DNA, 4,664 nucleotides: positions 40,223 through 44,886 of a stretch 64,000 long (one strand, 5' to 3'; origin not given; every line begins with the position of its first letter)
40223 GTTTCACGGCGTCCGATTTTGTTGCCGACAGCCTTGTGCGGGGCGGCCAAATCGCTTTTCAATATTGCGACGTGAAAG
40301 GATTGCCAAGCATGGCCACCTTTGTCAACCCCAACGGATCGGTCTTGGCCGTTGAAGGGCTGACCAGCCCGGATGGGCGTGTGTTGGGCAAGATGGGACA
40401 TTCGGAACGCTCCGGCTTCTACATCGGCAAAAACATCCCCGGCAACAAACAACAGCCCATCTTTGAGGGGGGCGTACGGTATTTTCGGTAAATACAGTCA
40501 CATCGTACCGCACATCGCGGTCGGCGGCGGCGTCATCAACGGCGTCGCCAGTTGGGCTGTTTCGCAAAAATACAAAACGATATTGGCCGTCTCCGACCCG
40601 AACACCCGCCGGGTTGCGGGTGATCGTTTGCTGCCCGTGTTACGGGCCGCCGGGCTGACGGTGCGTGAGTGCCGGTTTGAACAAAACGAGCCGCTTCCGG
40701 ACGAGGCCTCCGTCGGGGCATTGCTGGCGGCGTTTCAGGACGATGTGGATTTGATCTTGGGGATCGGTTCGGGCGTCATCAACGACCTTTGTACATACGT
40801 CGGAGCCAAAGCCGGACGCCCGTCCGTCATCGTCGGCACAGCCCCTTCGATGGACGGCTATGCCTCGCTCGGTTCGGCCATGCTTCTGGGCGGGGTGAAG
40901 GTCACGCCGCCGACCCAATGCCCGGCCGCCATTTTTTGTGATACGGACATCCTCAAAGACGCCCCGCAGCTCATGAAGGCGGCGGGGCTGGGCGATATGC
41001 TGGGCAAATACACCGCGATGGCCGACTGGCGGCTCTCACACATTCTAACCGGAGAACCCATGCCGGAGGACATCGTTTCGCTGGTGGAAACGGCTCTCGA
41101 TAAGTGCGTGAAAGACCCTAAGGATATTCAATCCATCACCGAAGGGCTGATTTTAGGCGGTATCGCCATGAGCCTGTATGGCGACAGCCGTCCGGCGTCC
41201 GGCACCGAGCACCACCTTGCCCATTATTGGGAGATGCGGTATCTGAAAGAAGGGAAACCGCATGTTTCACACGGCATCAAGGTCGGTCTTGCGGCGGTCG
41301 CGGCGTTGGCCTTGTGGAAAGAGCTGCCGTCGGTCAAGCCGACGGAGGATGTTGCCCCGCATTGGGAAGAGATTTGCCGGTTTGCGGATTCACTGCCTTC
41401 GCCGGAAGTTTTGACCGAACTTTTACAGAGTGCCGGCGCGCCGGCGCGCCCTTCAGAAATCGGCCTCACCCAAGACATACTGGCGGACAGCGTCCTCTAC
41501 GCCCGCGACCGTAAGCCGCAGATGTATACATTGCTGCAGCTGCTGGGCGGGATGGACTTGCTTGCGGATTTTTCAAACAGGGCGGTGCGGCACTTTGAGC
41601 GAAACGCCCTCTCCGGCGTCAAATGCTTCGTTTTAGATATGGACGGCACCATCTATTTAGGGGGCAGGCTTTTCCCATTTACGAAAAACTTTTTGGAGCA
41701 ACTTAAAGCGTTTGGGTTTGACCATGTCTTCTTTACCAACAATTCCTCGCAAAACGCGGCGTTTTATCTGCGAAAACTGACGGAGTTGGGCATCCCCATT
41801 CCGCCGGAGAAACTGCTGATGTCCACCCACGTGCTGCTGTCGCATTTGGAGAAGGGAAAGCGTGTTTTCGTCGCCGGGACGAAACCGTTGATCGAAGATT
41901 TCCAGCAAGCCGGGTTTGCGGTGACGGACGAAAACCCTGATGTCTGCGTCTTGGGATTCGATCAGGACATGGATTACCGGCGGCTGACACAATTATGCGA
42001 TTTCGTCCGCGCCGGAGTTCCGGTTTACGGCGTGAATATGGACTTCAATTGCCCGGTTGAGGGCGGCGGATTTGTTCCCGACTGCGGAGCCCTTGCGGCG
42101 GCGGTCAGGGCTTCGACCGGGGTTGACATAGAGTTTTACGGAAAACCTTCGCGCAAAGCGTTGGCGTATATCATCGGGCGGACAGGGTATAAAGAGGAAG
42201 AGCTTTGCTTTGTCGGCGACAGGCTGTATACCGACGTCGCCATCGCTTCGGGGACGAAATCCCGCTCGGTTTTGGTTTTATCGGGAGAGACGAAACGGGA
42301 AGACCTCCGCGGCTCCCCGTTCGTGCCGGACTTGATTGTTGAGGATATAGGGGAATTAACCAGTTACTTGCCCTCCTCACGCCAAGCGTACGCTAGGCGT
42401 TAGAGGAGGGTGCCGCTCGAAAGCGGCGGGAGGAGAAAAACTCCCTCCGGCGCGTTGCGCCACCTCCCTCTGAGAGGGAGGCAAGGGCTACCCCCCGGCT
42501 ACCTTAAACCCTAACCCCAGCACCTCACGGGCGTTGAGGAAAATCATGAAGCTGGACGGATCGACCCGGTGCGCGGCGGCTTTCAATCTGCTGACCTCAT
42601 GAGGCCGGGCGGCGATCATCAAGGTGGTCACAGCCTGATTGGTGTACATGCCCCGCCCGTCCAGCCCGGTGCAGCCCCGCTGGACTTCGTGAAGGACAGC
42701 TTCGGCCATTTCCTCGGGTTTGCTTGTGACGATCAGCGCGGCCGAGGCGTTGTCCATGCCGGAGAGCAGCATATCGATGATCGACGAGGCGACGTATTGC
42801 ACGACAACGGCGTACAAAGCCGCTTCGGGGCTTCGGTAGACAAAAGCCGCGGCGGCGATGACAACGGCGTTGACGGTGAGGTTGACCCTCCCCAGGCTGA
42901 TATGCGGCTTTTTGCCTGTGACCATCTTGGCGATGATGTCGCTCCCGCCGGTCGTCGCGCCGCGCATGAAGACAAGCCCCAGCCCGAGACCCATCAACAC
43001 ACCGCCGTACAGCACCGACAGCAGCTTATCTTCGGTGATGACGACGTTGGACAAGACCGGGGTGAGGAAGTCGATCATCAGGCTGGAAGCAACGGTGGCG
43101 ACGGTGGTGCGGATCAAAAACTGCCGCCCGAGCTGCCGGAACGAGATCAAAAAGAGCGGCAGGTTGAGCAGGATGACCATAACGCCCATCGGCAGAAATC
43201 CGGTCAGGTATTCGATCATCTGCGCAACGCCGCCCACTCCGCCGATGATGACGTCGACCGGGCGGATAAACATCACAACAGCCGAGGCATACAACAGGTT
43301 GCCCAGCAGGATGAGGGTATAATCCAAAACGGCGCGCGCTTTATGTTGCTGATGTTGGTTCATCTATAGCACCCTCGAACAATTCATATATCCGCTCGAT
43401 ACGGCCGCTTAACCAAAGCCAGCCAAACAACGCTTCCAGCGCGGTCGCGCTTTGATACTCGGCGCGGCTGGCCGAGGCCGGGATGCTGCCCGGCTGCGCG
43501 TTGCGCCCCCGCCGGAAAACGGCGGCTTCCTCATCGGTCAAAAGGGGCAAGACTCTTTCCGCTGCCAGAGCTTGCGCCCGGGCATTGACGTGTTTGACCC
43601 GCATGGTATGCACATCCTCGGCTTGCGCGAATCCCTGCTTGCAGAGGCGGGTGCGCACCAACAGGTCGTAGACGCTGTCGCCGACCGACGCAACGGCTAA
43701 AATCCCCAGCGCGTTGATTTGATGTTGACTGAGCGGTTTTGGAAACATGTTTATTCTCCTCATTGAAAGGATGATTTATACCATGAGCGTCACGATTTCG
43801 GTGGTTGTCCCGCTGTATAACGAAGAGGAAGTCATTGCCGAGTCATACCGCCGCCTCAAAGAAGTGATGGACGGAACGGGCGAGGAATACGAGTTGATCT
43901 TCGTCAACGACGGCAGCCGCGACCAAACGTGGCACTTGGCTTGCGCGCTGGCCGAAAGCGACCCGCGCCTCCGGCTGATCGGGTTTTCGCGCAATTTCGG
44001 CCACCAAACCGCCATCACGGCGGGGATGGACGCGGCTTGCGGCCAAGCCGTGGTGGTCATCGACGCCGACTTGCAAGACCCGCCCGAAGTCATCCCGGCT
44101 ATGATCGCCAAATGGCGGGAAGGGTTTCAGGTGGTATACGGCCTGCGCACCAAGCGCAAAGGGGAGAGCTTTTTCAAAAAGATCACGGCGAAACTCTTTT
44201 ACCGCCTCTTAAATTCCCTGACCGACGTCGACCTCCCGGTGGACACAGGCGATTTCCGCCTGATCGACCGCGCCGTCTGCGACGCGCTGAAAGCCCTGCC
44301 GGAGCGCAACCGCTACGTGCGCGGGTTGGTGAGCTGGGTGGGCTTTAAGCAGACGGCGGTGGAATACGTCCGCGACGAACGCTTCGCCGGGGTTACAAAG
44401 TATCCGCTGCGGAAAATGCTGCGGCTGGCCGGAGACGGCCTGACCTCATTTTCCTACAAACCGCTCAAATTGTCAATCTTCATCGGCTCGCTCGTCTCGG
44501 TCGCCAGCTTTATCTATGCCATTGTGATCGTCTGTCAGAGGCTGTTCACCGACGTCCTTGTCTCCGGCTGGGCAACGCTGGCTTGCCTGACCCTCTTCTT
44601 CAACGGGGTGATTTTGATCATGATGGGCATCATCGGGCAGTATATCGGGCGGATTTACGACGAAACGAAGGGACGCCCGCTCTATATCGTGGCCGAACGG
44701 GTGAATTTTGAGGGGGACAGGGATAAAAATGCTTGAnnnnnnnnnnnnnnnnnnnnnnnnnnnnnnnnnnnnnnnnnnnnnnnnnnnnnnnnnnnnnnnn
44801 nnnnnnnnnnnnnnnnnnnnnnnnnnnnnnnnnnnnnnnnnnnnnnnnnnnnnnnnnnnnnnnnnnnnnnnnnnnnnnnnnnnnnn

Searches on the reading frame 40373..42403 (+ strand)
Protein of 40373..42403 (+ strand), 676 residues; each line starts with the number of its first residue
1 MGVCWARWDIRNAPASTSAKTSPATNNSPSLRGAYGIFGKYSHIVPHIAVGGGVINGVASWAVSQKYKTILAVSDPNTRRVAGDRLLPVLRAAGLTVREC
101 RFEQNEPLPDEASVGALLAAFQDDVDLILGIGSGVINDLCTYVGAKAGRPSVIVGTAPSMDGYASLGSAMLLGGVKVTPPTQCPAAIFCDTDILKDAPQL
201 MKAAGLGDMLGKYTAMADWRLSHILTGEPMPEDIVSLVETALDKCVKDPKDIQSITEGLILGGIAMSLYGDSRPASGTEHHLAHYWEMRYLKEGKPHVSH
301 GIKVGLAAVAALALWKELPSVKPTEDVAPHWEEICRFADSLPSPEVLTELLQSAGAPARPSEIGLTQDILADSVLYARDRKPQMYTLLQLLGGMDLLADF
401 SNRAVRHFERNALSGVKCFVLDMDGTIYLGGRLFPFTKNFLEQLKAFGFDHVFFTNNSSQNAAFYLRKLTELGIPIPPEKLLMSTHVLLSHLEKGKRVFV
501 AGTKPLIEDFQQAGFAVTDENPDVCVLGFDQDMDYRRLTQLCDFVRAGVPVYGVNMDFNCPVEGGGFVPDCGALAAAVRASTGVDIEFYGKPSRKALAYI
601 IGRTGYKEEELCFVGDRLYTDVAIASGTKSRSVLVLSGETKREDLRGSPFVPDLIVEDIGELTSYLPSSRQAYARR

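Call 76: search_protein_families(library=pfam, proteins=[window:40373-42403:+], max_evalue=0.001)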
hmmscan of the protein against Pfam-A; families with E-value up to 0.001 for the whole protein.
window:40373-42403:+ (676 aa): 5 families
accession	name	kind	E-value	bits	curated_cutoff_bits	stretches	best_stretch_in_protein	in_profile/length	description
PF13685.12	Fe-ADH_2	-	2.9e-27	96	28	1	51-198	3-149/149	Iron-containing alcohol dehydrogenase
PF13344.12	Hydrolase_6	-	2e-19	70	27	1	419-515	1-100/101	Haloacid dehalogenase-like hydrolase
PF13242.12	Hydrolase_like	-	1.7e-16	60.4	22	1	589-662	2-75/75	HAD-hyrolase-like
PF00702.32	Hydrolase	-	1.6e-11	45.4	26.4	1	416-624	1-186/191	haloacid dehalogenase-like hydrolase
PF00465.25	Fe-ADH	-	1.7e-05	24.9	31.3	1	47-149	3-105/168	Iron-containing alcohol dehydrogenase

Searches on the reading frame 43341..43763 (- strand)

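Call 5: search_protein_families(library=pfam, proteins=[window:43341-43763:-], max_evalue=0.01)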
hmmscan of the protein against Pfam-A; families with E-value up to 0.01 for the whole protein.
window:43341-43763:- (140 aa): 1 family
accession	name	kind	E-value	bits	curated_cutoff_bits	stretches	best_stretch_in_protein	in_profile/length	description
PF00636.31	Ribonuclease_3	-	1.4e-20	74.4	27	1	25-120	4-101/102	Ribonuclease III domain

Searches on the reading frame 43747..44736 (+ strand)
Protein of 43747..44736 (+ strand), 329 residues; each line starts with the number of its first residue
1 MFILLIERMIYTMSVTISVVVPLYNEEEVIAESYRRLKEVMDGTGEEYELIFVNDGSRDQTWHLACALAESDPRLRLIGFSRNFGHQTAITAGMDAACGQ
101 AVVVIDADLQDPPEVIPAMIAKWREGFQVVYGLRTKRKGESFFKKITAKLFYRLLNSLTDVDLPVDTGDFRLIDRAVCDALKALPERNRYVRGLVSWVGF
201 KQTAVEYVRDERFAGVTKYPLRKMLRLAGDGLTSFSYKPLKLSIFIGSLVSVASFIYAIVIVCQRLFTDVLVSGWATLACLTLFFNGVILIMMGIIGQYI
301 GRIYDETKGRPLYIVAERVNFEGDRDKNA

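Call 5: search_protein_families(library=pfam, proteins=[window:43747-44736:+], max_evalue=0.01)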
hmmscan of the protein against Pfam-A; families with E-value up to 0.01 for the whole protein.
window:43747-44736:+ (329 aa): 2 families
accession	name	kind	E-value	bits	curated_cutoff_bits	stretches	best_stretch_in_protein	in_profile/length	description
PF00535.33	Glycos_transf_2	-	1.9e-34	119.5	23.3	1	18-179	1-165/168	Glycosyl transferase family 2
PF10111.15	Glyco_tranf_2_2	-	0.00021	21.3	27.3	1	18-109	1-92/276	Glycosyltransferase like family 2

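Call 11: find_encoding_contigs(protein=window:43747-44736:+, flank=10000, max_places=10)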
Protein window:43747-44736:+ (329 aa): no gene with exactly this product is on record in the collection.

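Call 23: find_related_loci(query=window:43783-44736:+, collection=metagenome_contigs, flank=10000)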
Query window:43783-44736:+ (317 aa) in metagenome_contigs; peptide patterns used: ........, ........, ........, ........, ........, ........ (x = any residue, [..] = any of these).
455 stretches matched a pattern; 359 encode a relative of the query (tblastn E <= 1e-3); the best 80 are kept; 80 distinct loci.
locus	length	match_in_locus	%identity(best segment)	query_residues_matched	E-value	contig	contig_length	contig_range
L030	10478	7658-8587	87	1-310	0e+0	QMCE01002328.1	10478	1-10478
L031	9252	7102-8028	88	2-310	0e+0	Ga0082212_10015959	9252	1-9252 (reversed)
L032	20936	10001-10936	86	1-312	0e+0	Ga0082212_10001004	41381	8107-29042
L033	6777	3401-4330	85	1-310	0e+0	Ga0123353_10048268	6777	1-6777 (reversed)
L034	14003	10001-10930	68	3-312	3e-144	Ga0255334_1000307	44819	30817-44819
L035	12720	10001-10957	66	1-317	6e-143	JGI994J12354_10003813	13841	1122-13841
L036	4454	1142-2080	65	2-314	4e-145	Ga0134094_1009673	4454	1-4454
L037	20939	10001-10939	64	2-314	3e-141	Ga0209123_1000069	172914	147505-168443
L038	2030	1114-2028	67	5-309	3e-151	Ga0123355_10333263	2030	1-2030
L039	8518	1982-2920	66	1-314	2e-141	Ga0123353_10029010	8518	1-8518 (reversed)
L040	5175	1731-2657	64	6-314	1e-141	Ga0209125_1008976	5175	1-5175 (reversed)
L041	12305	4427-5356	64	2-310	3e-140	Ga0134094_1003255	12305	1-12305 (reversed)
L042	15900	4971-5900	64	2-310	3e-140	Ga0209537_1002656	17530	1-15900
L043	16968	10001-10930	63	2-310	6e-140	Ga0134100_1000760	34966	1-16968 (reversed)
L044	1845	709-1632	67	2-309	1e-150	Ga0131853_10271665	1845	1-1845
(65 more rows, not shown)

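Call 37: search_protein_families(library=ncbifam, proteins=[window:43747-44736:+], max_evalue=0.001)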
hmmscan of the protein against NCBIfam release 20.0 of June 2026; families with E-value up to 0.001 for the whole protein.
window:43747-44736:+ (329 aa): 18 families
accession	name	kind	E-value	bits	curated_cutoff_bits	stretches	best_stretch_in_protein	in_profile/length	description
NF047588.1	GlcsyltransPgfSStrep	equivalog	7.5e-88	294.7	500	1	16-317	2-304/308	glycosyltransferase PgfS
NF007986.1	PRK10714.1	equivalog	2.8e-54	184.3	529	1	16-319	7-312/316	undecaprenyl-phosphate 4-deoxy-4-formamido-L-arabinose transferase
TIGR03937.1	PgaC_IcaA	equivalog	3.8e-16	59.1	422.3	1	15-109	45-136/407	poly-beta-1,6-N-acetyl-D-glucosamine synthase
NF007482.0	PRK10073.1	equivalog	8.2e-12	44.8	423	1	15-114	6-101/334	glycosyltransferase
NF041875.1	EPS_EpsD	equivalog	2.3e-11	43.7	370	1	17-130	1-111/325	exopolysaccharide biosynthesis glycosyltransferase EpsD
NF047683.1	TeichurnBiosyTuaG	equivalog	2.4e-10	40.5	400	1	14-111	5-99/252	teichuronic acid biosynthesis protein TuaG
TIGR04283.1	glyco_like_mftF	equivalog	9.3e-10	38.5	182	1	17-146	1-120/221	TIGR04283 family arsenosugar biosynthesis glycosyltransferase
NF010496.0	PRK13915.1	equivalog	3.5e-08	32.9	262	1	13-120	29-139/307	glucosyl-3-phosphoglycerate synthase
TIGR03111.1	glyc2_xrt_Gpos1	hypoth_equivalog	7e-08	31.7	363.95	1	16-128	50-161/439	TIGR03111 family XrtG-associated glycosyltransferase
NF058614.1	PPMAGASynPpgS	equivalog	1.2e-07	31.4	370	1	19-182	4-166/226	polyprenyl-phospho-N-acetylgalactosaminyl synthase PpgS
TIGR03965.1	mycofact_glyco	equivalog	3.8e-07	29.3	280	1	15-123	74-179/467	mycofactocin biosynthesis glycosyltransferase MftF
NF050050.1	ProtGlycPglI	equivalog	9.2e-07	28.5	500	1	16-133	3-118/306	GalNAc(5)-diNAcBac-PP-undecaprenol beta-1,3-glucosyltransferase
NF045692.1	OglycostaseCruG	equivalog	1.3e-06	27.7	600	1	15-128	41-158/386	2'-O-glycosyltransferase CruG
TIGR04242.1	nodulat_NodC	equivalog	1.4e-06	27.6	550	1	16-125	49-158/395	chitooligosaccharide synthase NodC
NF053739.1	GlytfEpsEBac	equivalog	3.8e-06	26.1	450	1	17-108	3-92/265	glycosyltransferase EpsE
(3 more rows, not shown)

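Call 68: search_protein_families(library=pfam, proteins=[L032:11042-12010:+], max_evalue=0.001)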
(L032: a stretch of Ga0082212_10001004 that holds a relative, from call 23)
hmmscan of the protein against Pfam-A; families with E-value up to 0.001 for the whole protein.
L032:11042-12010:+ (322 aa): 2 families
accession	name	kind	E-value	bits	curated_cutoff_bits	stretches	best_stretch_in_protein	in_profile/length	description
PF13411.12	MerR_1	-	2.6e-14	53.5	21.6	1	6-72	2-67/69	MerR HTH family regulatory protein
PF00376.29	MerR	-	2.2e-09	37.4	28.2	1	6-43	1-38/38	MerR family regulatory protein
